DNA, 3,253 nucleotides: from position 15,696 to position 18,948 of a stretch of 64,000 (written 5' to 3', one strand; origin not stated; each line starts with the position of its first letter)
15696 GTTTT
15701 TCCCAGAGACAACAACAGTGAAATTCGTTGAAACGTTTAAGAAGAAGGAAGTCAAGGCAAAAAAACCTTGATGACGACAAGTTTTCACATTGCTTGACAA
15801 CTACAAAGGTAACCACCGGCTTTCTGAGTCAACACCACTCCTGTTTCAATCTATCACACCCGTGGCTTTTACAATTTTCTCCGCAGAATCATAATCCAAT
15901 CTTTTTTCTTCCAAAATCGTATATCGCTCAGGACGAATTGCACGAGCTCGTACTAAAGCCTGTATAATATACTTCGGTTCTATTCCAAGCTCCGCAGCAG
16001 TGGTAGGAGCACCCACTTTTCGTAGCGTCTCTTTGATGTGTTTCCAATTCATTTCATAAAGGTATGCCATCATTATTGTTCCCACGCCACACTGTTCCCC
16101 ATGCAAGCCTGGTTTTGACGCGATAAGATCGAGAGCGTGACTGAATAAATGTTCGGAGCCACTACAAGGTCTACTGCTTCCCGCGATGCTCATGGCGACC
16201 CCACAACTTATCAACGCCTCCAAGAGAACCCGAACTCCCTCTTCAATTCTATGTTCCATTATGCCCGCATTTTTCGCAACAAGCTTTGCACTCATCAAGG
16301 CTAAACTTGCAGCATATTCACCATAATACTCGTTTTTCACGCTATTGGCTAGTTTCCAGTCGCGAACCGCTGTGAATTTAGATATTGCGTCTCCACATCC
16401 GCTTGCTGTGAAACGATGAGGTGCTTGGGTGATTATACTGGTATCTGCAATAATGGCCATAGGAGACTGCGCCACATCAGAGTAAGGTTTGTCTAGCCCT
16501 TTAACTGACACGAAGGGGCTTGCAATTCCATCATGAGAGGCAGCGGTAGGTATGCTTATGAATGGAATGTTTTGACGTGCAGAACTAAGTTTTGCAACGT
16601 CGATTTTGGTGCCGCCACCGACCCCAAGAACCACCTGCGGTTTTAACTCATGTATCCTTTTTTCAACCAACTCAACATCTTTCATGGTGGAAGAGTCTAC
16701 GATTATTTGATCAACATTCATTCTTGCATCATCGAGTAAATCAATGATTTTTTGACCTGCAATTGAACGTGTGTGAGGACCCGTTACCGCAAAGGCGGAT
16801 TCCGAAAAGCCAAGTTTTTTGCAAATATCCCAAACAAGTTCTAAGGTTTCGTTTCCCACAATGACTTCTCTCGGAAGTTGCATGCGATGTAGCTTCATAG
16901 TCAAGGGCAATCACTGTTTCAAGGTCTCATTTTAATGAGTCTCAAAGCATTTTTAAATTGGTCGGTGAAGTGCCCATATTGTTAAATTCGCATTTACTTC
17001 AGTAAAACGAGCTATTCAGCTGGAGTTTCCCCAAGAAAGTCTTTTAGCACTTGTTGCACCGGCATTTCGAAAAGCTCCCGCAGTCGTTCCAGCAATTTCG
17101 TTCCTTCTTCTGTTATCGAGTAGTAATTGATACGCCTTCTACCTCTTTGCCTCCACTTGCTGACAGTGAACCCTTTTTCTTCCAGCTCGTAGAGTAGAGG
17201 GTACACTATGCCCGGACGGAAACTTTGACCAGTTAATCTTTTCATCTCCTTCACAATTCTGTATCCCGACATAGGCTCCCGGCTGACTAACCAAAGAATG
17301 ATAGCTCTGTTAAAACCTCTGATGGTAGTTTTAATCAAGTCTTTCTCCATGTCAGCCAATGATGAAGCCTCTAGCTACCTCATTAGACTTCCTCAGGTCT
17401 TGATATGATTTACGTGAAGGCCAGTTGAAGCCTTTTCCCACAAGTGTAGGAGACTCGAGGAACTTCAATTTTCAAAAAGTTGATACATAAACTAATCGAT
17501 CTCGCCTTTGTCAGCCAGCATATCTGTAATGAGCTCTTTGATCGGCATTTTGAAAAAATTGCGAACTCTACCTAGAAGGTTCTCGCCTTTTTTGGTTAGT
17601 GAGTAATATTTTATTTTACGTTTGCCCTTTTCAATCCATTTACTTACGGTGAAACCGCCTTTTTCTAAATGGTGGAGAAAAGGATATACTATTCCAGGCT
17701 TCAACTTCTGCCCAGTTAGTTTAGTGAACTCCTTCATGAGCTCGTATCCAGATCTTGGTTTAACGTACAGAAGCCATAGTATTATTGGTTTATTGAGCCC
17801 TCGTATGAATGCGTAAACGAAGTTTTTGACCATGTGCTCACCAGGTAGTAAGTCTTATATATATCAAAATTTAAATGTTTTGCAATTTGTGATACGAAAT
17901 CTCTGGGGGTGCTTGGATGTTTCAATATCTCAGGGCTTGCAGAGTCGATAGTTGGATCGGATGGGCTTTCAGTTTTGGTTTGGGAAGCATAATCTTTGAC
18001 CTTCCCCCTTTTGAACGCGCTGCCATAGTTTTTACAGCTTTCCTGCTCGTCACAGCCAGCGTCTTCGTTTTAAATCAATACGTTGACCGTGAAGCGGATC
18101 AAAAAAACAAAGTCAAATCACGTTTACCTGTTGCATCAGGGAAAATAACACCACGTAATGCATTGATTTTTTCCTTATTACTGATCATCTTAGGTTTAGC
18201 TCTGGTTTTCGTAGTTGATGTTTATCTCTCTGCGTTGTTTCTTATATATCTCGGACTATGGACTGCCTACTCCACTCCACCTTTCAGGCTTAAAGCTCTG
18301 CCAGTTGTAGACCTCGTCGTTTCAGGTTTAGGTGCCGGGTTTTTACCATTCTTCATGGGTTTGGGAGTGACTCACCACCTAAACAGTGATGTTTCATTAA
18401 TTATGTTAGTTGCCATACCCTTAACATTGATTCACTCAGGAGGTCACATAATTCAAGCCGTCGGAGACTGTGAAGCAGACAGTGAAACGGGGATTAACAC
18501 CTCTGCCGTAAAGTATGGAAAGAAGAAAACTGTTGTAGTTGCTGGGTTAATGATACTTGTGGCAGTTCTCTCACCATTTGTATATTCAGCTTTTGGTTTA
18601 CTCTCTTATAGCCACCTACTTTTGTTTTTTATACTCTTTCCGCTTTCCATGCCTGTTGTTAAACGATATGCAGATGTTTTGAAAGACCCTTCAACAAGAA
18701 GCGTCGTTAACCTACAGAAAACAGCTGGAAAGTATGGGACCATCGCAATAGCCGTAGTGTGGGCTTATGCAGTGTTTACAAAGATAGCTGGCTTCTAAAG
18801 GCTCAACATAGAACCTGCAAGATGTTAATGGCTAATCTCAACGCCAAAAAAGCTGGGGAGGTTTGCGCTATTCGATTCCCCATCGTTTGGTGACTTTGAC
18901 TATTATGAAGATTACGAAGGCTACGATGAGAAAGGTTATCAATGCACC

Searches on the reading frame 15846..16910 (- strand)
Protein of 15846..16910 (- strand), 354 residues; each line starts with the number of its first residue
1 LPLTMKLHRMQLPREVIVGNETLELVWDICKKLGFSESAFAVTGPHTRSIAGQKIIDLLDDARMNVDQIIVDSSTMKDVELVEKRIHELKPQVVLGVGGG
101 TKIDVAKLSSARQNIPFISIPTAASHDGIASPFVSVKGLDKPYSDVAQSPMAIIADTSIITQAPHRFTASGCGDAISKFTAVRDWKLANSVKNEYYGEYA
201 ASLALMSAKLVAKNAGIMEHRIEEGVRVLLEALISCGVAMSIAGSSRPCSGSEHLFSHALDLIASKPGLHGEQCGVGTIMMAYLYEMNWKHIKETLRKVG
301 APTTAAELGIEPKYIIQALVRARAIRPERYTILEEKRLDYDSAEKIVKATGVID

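Call 31: search_protein_families(library=pfam, proteins=[window:15846-16910:-], max_evalue=0.00001)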
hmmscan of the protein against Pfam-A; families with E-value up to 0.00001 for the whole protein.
window:15846-16910:- (354 aa): 2 families
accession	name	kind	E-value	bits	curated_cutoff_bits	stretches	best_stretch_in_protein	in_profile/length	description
PF13685.12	Fe-ADH_2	-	3.5e-33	115.1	28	1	18-164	2-149/149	Iron-containing alcohol dehydrogenase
PF00465.25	Fe-ADH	-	5.1e-13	49.4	31.3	1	13-137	1-144/168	Iron-containing alcohol dehydrogenase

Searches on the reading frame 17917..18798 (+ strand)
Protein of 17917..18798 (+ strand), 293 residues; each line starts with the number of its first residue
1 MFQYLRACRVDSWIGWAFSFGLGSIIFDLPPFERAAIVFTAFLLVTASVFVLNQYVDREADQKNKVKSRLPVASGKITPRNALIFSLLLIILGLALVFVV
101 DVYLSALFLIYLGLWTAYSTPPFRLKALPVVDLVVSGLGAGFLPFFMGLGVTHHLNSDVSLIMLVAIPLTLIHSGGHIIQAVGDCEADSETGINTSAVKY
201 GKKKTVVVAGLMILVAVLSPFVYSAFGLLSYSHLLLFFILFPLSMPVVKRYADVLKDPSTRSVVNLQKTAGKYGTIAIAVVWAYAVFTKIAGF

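Call 31: search_protein_families(library=pfam, proteins=[window:17917-18798:+], max_evalue=0.00001)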
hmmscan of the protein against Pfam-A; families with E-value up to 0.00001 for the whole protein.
window:17917-18798:+ (293 aa): 1 family
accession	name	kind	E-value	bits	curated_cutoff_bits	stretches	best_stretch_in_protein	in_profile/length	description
PF01040.23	UbiA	-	8.8e-35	120.6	34.2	1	30-252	17-230/250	UbiA prenyltransferase family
